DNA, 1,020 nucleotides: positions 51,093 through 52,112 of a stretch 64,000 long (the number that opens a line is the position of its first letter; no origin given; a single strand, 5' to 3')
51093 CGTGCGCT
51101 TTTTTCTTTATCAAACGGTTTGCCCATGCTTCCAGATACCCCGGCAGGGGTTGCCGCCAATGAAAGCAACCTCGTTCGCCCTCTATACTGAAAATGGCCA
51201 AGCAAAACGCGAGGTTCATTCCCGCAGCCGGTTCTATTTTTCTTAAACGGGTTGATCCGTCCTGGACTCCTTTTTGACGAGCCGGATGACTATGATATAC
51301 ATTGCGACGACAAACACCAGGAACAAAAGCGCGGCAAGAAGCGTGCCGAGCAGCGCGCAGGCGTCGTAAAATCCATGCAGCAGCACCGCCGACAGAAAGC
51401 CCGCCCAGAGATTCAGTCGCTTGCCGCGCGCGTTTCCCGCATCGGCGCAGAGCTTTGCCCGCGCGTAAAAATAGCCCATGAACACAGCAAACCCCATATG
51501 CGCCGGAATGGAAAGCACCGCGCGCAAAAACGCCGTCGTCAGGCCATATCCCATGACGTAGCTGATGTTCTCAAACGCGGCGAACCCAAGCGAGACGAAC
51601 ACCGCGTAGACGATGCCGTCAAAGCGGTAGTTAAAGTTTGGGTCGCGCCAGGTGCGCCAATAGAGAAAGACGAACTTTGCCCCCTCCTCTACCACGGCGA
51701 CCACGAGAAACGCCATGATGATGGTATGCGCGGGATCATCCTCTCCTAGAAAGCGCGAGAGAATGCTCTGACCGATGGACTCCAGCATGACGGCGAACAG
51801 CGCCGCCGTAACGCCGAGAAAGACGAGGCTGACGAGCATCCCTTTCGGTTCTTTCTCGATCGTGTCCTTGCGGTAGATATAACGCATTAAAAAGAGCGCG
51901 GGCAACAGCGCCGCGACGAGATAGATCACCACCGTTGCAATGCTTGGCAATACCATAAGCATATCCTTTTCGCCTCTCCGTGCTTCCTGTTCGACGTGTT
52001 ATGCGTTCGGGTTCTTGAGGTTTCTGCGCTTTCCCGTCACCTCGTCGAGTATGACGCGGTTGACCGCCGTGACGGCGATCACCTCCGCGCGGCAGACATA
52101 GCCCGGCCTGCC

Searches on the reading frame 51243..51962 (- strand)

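Call 7: search_protein_families(library=pfam, proteins=[window:51243-51962:-], max_evalue=0.01)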
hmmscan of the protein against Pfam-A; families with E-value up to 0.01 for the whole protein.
window:51243-51962:- (239 aa): 1 family
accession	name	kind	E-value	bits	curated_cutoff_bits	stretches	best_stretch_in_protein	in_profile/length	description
PF13367.11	PrsW-protease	-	1.8e-37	129.2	23.5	1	38-221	1-191/196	PrsW family intramembrane metalloprotease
